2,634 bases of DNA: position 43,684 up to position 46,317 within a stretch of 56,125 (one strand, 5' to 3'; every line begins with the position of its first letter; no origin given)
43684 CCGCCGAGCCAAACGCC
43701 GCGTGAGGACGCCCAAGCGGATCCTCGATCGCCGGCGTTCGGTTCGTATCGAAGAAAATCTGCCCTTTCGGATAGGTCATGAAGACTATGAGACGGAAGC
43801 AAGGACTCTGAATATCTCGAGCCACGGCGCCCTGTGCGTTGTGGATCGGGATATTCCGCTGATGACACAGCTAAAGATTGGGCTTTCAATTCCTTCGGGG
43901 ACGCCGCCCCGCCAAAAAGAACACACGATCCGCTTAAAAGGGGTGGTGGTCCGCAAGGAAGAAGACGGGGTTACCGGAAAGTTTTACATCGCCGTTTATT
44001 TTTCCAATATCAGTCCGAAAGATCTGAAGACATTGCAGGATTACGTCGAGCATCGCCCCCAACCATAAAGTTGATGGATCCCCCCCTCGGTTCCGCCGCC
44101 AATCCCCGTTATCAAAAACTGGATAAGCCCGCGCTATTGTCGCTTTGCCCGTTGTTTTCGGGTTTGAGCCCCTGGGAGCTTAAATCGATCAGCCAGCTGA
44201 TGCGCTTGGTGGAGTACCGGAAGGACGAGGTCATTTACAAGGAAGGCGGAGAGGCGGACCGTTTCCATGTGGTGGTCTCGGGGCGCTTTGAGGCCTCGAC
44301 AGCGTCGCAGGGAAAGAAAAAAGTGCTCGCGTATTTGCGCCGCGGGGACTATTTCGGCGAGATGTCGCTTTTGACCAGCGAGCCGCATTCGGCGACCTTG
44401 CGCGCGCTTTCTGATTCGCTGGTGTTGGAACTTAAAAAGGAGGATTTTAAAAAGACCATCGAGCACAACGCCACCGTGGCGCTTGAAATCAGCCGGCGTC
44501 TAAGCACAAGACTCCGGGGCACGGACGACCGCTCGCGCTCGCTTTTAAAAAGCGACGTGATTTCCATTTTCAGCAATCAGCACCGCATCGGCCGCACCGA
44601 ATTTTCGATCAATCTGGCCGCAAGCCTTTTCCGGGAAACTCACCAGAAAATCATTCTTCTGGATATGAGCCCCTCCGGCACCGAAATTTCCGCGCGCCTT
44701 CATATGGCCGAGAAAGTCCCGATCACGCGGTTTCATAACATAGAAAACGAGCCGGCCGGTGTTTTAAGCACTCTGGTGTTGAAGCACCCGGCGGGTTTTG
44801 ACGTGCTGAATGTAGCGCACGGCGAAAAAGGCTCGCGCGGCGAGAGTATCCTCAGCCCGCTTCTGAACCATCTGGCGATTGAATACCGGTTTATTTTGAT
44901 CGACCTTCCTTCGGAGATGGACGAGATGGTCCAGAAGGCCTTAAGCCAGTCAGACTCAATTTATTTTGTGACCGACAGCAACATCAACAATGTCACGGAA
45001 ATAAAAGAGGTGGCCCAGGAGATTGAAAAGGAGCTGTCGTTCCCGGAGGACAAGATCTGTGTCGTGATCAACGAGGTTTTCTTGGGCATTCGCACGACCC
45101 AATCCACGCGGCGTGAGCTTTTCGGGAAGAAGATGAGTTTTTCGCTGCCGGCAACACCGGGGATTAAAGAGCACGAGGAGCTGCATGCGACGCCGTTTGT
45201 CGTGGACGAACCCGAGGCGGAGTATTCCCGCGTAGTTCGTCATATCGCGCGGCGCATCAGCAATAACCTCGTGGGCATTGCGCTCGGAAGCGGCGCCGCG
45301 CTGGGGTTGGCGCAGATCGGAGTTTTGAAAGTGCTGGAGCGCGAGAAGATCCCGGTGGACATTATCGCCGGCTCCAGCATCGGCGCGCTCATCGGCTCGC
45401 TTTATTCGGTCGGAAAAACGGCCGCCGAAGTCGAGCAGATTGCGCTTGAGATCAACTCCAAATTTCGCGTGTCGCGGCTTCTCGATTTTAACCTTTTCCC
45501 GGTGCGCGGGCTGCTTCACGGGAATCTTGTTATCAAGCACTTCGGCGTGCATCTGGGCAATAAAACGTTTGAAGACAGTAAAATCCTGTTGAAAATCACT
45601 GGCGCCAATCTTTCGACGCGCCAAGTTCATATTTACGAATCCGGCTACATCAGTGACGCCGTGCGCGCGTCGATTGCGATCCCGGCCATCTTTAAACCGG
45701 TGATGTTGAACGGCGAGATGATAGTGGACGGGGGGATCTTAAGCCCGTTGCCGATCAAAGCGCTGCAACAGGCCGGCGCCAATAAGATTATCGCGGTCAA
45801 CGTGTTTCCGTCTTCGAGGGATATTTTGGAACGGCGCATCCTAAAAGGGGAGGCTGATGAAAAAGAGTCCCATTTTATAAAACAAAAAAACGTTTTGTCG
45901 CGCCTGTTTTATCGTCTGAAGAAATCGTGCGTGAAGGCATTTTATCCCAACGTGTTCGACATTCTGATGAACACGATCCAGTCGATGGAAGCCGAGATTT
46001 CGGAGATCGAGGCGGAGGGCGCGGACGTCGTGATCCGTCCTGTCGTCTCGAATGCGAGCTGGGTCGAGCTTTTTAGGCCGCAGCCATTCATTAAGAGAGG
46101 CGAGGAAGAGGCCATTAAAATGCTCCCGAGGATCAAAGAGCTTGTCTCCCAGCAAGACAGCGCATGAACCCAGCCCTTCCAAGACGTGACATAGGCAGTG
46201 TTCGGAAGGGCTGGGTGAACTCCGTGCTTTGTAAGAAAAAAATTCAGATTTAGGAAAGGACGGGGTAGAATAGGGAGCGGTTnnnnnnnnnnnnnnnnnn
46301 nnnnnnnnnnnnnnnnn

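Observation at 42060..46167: Seven-gene operon joining three stand-alone PilZ receptors to a cNMP-domain/ParA-like/patatin phospholipase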

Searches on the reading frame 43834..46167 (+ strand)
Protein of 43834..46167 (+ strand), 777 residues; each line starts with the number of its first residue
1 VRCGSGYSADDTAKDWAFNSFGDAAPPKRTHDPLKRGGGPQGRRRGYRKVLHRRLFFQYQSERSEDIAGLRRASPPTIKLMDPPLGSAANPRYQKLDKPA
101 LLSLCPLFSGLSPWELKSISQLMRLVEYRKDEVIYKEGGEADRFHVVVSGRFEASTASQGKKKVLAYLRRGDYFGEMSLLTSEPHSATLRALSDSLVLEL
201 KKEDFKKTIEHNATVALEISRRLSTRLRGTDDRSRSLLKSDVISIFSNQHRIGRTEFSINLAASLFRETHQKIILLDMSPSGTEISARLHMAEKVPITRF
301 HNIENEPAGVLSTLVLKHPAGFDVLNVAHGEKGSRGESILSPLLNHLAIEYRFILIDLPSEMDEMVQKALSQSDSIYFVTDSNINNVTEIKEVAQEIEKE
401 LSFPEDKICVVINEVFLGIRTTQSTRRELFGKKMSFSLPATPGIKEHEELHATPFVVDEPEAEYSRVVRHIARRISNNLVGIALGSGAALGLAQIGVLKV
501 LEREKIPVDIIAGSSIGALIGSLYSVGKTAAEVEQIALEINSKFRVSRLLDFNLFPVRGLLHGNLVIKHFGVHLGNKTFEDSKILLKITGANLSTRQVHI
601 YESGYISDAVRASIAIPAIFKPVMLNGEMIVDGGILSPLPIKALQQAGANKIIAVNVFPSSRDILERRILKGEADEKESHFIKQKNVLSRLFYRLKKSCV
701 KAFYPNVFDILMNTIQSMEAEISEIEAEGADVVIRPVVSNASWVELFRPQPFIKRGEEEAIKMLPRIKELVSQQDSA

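Call 3: search_protein_families(library=pfam, proteins=[window:43834-46167:+], max_evalue=0.1)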
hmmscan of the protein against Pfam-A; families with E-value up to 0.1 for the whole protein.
window:43834-46167:+ (777 aa): 4 families
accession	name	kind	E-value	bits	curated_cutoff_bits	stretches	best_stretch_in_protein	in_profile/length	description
PF01734.28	Patatin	-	8.2e-33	114.6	27.7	1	483-643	2-189/191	Patatin-like phospholipase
PF00027.35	cNMP_binding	-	4.6e-25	87.8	27.5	1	126-212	2-89/89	Cyclic nucleotide-binding domain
PF13614.12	AAA_31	-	7.6e-07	29.7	27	1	242-398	3-165/177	AAA domain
PF06564.18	CBP_BcsQ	-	0.024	14.6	21.3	1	338-391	103-156/234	Cellulose biosynthesis protein BcsQ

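Call 4: search_protein_families(library=ncbifam, proteins=[window:43834-46167:+], max_evalue=0.1)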
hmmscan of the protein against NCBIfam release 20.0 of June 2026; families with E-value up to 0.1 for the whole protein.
window:43834-46167:+ (777 aa): 24 families
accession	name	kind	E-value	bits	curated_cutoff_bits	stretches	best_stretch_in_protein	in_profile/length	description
NF007623.0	PRK10279.1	equivalog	1.9e-38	132.4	272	1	479-773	5-299/301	patatin-like phospholipase RssA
NF041163.2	encap_f2b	equivalog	4.8e-13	49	400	1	103-231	74-205/450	family 2B encapsulin nanocompartment shell protein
NF008732.0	PRK11753.1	equivalog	1.6e-12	47.3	266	1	126-242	26-144/214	cAMP-activated global transcriptional regulator CRP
NF043045.1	T4SS_VpdC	equivalog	1.3e-11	43.4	1000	2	606-645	468-507/880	Dot/Icm T4SS effector VpdC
TIGR03896.1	cyc_nuc_ocin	subfamily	1.1e-09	38.2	161.05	1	131-224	169-263/317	bacteriocin-type transport-associated protein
NF006901.0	PRK09392.1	equivalog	9.5e-08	31.6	211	1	105-229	12-136/236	transcriptional activator FtrB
TIGR01969.1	minD_arch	subfamily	2e-07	30.4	201.75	1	242-477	2-232/251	cell division ATPase MinD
NF007707.0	PRK10402.1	subfamily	2.6e-07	30.5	180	1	118-224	26-133/226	transcriptional regulator YeiL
NF058543.1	ActPatMycb56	equivalog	4.2e-06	25.8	460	1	107-205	3-101/317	acetyltransferase Pat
NF041546.1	ParA_partition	equivalog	1.6e-05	24.6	180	1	344-429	70-156/203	ParA family partition ATPase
TIGR03018.1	pepcterm_TyrKin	hypoth_equivalog_domain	1.6e-05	24.3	230.65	1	233-400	28-199/207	XrtA-associated tyrosine autokinase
TIGR03371.1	cellulose_yhjQ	equivalog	3.5e-05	23.4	157.85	1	242-414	3-177/246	cellulose biosynthesis protein BcsQ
TIGR01968.1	minD_bact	equivalog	9.9e-05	21.8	212.9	1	241-413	2-171/261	septum site-determining protein MinD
NF050806.1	TransRegFixKCaul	equivalog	0.00011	21.5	300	1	126-228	26-126/215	transcriptional regulator FixK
NF041079.1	CBASS_lipase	equivalog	0.00029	20.2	200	1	483-640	5-180/317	CBASS cGAMP-activated phospholipase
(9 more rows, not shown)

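Call 9: find_homologous_proteins(query=window:44074-46167:+, max_evalue=1e-10)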
Query window:44074-46167:+ (697 aa): 400 proteins with E <= 1e-10 among 8000 candidates; the best 120 are listed.
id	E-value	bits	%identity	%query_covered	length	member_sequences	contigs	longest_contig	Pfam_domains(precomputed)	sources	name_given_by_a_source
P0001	0.0e+0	1514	100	100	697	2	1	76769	PF13614.13,PF00027.36,PF01734.28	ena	-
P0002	0.0e+0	1294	85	100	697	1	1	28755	PF13614.13,PF00027.36,PF01734.28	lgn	-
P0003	0.0e+0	1225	80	100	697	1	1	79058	PF13614.13,PF00027.36,PF01734.28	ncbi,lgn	-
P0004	0.0e+0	1150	74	100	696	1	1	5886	PF13614.13,PF00027.36,PF01734.28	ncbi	-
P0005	0.0e+0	1114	72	100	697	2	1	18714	PF00027.36,PF01734.28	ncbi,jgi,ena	-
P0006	0.0e+0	1097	70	100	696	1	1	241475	PF13614.13,PF00027.36,PF01734.28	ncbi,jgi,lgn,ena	-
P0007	0.0e+0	1092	72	98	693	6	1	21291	PF00027.36,PF01734.28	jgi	-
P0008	0.0e+0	1091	71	99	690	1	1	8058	PF00027.36,PF01734.28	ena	-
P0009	0.0e+0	1085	71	98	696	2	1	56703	PF00027.36,PF01734.28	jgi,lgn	jgi:NTE family protein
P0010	0.0e+0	1082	70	99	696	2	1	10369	PF00027.36,PF01734.28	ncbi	ncbi:MAG: patatin-like phospholipase family protein [Candidatus Omnitrophota bacterium]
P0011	0.0e+0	1079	70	100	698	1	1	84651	PF00027.36,PF01734.28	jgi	jgi:NTE family protein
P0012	0.0e+0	1063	68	100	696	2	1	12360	PF13614.13,PF00027.36,PF01734.28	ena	-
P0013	0.0e+0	1060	69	100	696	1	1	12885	PF00027.36,PF01734.28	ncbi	-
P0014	0.0e+0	1056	68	100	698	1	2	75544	PF13614.13,PF00027.36,PF01734.28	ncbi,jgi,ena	-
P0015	0.0e+0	1055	69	98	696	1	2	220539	PF13614.13,PF00027.36,PF01734.28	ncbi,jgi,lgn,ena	-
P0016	0.0e+0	1035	66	100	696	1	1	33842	PF13614.13,PF00027.36,PF01734.28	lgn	-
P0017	0.0e+0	1031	68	100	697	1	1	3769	PF13614.13,PF00027.36,PF01734.28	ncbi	-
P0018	0.0e+0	1030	67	100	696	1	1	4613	PF00027.36,PF01734.28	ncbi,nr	ncbi:MAG TPA: patatin-like phospholipase family protein [Candidatus Eisenbacteria bacterium]|nr:pata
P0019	0.0e+0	1029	67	100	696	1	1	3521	PF00027.36,PF01734.28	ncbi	-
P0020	0.0e+0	1026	66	100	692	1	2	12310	PF00027.36,PF01734.28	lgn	-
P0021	0.0e+0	1019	66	100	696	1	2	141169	PF00027.36,PF01734.28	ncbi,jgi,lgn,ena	-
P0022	0.0e+0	1016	69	94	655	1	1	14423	PF00027.36,PF01734.28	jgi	jgi:NTE family protein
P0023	0.0e+0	1015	66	98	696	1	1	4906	PF13614.13,PF00027.36,PF01734.28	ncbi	-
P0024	0.0e+0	1012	65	100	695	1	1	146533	PF13614.13,PF00027.36,PF01734.28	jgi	jgi:NTE family protein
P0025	0.0e+0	1011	65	100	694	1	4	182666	PF13614.13,PF00027.36,PF01734.28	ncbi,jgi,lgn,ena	-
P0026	0.0e+0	1011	66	99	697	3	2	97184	PF13614.13,PF00027.36,PF01734.28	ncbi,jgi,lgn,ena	-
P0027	3.0e-297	1006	66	100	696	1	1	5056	PF00027.36,PF01734.28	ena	-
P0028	4.2e-297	1005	65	100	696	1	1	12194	PF00027.36,PF01734.28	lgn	-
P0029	7.9e-297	1004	65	100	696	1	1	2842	PF00027.36,PF01734.28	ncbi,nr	ncbi:MAG: patatin-like phospholipase family protein [Candidatus Omnitrophica bacterium]|nr:patatin-l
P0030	1.7e-296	1003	63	100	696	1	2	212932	PF00027.36,PF01734.28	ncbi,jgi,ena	-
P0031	1.9e-296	1003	66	100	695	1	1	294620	PF00027.36,PF01734.28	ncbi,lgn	-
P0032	4.7e-295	998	65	100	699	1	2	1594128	PF13614.13,PF00027.36,PF01734.28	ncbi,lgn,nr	ncbi:MAG: hypothetical protein MOGMAGMI_00918 [Candidatus Omnitrophica bacterium]|nr:hypothetical pr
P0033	3.3e-292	989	64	99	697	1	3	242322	PF13614.13,PF00027.36,PF01734.28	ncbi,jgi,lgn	-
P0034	1.1e-291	987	64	100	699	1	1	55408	PF13614.13,PF00027.36,PF01734.28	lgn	-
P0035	5.4e-290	982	66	99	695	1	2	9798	PF00027.36,PF01734.28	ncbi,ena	-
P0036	1.6e-288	977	66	98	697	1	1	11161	PF13614.13,PF00027.36,PF01734.28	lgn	-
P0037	2.3e-288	976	64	100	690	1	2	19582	PF00027.36,PF01734.28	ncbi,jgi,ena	-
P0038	9.4e-288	974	63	100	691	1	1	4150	PF00027.36,PF01734.28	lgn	-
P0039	2.4e-287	973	62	100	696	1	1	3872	PF00027.36,PF01734.28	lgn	-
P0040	1.8e-286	970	64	99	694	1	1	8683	PF00027.36,PF01734.28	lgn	-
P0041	3.6e-286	969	64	100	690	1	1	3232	PF00027.36,PF01734.28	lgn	-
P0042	1.6e-284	963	64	98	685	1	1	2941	PF00027.36,PF01734.28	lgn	-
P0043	2.6e-283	959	62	99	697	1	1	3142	PF00027.36,PF01734.28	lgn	-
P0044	1.2e-282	957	63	98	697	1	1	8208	PF00027.36,PF01734.28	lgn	-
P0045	3.5e-279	946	62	100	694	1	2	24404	PF00027.36,PF01734.28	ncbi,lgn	-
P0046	2.3e-278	943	63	97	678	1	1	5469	PF00027.36,PF01734.28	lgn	-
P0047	2.5e-278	943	63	98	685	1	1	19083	PF00027.36,PF01734.28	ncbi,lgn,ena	-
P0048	2.8e-276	936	63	97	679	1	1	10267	PF00027.36,PF01734.28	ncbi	-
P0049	4.3e-275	932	62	100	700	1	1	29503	PF00027.36,PF01734.28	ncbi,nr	ncbi:MAG: cyclic nucleotide-binding domain-containing protein [Candidatus Omnitrophica bacterium]|nr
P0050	4.6e-275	932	61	100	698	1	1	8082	PF00027.36,PF01734.28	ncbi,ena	-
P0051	1.1e-273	928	61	100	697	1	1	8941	PF13614.13,PF00027.36,PF01734.28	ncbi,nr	ncbi:MAG: cyclic nucleotide-binding domain-containing protein [Candidatus Omnitrophica bacterium]|nr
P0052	3.8e-272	923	60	99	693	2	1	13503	PF00027.36,PF01734.28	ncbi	-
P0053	1.4e-268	911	61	100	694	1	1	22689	PF00027.36,PF01734.28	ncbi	-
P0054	2.1e-268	910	59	100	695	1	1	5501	PF00027.36,PF01734.28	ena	-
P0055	1.8e-266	904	60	100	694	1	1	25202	PF00027.36,PF01734.28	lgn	-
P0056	2.6e-266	903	61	100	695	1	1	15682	PF00027.36,PF01734.28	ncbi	-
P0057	1.4e-265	901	59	100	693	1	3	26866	PF00027.36,PF01734.28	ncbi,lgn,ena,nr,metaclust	ncbi:MAG: hypothetical protein A3D28_02690 [Omnitrophica bacterium RIFCSPHIGHO2_02_FULL_63_14]|nr:MA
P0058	9.9e-265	898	60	100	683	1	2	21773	PF00027.36,PF01734.28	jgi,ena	-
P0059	2.8e-264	897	59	100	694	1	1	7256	PF00027.36,PF01734.28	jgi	jgi:NTE family protein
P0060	2.6e-262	890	58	100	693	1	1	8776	PF00027.36,PF01734.28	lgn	-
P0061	3.8e-262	890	59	100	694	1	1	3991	PF00027.36,PF01734.28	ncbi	-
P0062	5.7e-262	889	59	100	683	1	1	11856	PF00027.36,PF01734.28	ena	-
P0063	6.2e-262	889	59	100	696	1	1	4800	PF13614.13,PF00027.36,PF01734.28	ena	-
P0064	6.0e-261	886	59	100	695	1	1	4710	PF00027.36,PF01734.28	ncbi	-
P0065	2.4e-260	884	59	100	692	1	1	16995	PF00027.36,PF01734.28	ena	-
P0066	5.5e-260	882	58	100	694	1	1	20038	PF00027.36,PF01734.28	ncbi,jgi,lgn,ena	-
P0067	6.5e-260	882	58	100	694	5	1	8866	PF00027.36,PF01734.28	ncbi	-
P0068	3.7e-259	880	58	100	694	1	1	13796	PF00027.36,PF01734.28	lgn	-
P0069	1.2e-258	878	60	100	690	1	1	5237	PF00027.36,PF01734.28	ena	-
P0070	2.7e-258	877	59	100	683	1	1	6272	PF00027.36,PF01734.28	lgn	-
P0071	3.4e-258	877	59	100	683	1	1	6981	PF00027.36,PF01734.28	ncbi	-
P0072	5.3e-258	876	58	100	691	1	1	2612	PF00027.36,PF01734.28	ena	-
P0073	1.8e-257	874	58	100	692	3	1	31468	PF00027.36,PF01734.28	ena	-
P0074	2.0e-257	874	58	100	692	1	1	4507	PF00027.36,PF01734.28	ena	-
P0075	1.6e-255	868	57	100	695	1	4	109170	PF00027.36,PF01734.28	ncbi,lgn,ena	-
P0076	4.6e-255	866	57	100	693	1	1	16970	PF00027.36,PF01734.28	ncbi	-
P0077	6.1e-255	866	57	100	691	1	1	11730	PF00027.36,PF01734.28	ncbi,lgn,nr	ncbi:MAG: patatin-like phospholipase family protein [Candidatus Omnitrophica bacterium]|nr:patatin-l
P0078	1.8e-254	864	57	100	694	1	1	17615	PF00027.36,PF01734.28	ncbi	-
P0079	1.9e-253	861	58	100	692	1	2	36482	PF00027.36,PF01734.28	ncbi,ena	-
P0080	4.0e-253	860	58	100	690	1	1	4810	PF00027.36,PF01734.28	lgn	-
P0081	5.2e-251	853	58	100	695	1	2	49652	PF00027.36,PF01734.28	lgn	-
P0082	2.0e-249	848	58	100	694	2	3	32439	PF00027.36,PF01734.28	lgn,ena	-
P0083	2.1e-241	821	58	98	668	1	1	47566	PF00027.36,PF01734.28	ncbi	-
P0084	1.2e-238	812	55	99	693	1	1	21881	PF00027.36,PF01734.28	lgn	-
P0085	2.6e-237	808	59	94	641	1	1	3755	PF00027.36,PF01734.28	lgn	-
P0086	5.0e-232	790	59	94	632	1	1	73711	PF00027.36,PF01734.28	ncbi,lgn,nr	ncbi:MAG: cyclic nucleotide-binding domain-containing protein [Candidatus Omnitrophica bacterium]|nr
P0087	1.9e-228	778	56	98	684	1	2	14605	PF00027.36,PF01734.28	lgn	-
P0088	7.2e-208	710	50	98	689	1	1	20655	PF00027.36,PF01734.28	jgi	-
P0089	2.6e-204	699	49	99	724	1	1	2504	PF00027.36,PF01734.28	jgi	jgi:NTE family protein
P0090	6.9e-198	677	48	99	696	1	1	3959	PF13614.13,PF00027.36,PF01734.28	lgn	-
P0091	1.4e-193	663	46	98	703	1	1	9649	PF13614.13,PF00027.36,PF01734.28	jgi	-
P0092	3.0e-192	659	47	99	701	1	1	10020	PF00027.36,PF01734.28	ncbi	-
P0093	4.9e-191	655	46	99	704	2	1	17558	PF13614.13,PF00027.36,PF01734.28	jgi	jgi:predicted acylesterase/phospholipase RssA/CRP-like cAMP-binding protein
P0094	1.5e-189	650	46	93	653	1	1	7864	PF00027.36,PF01734.28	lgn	-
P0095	4.8e-189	648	47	99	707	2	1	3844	PF00027.36,PF01734.28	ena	-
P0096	1.4e-188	647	47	99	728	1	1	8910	PF00027.36,PF01734.28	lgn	-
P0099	1.5e-180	620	44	100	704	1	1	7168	PF00027.36,PF01734.28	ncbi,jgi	jgi:NTE family protein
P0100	3.6e-178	612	64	63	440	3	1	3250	PF00027.36,PF01734.28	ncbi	ncbi:MAG: hypothetical protein COT00_02730, partial [Candidatus Omnitrophica bacterium CG07_land_8_2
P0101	9.7e-177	607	43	98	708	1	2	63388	PF00027.36,PF01734.28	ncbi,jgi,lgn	ncbi:MAG: NTE family protein [Candidatus Omnitrophota bacterium]|jgi:NTE family protein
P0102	2.2e-176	606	44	98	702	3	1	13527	PF00027.36,PF01734.28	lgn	-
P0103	4.8e-174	599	43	98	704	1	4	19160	PF00027.36,PF01734.28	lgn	-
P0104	5.9e-174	598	43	98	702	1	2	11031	PF00027.36,PF01734.28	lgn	-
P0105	7.3e-171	588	43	98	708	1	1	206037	PF00027.36,PF01734.28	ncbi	-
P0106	3.1e-167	576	44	97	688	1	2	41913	PF01656.30,PF13614.13,PF00027.36,PF01734.28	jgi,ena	-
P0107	4.3e-166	572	43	97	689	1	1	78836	PF13614.13,PF00027.36,PF01734.28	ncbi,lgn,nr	ncbi:MAG: patatin-like phospholipase family protein [Candidatus Omnitrophica bacterium]|nr:patatin-l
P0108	6.9e-166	572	43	98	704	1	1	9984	PF00027.36,PF01734.28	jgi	-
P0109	2.0e-159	550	41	97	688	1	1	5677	PF01656.30,PF13614.13,PF00027.36,PF01734.28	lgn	-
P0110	2.7e-154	533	40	99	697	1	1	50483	PF10609.16,PF13614.13,PF00027.36,PF01734.28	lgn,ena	-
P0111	4.3e-153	529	40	97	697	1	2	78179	PF01656.30,PF13614.13,PF00027.36,PF01734.28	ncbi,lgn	-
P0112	2.0e-152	527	40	98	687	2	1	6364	PF10609.16,PF13614.13,PF00027.36,PF01734.28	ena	-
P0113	3.7e-151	523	40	97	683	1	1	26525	PF13614.13,PF00027.36,PF01734.28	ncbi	-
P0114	3.5e-149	516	39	98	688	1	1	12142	PF01656.30,PF13614.13,PF00027.36,PF01734.28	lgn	-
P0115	4.0e-149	516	40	98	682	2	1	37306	PF13614.13,PF00027.36,PF01734.28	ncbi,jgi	ncbi:MAG: patatin-like phospholipase family protein [Candidatus Omnitrophota bacterium]|jgi:NTE fami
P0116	4.8e-149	516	40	97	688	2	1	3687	PF00027.36,PF01734.28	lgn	-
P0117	1.1e-148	515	39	97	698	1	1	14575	PF13614.13,PF00027.36,PF01734.28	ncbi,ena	-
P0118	5.9e-148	512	39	98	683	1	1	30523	PF13614.13,PF00027.36,PF01734.28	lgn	-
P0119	2.1e-147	511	40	98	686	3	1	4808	PF13614.13,PF00027.36,PF01734.28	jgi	-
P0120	2.0e-145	504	40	98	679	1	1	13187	PF13614.13,PF00027.36,PF01734.28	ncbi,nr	ncbi:MAG: patatin-like phospholipase family protein [Candidatus Omnitrophica bacterium]|nr:patatin-l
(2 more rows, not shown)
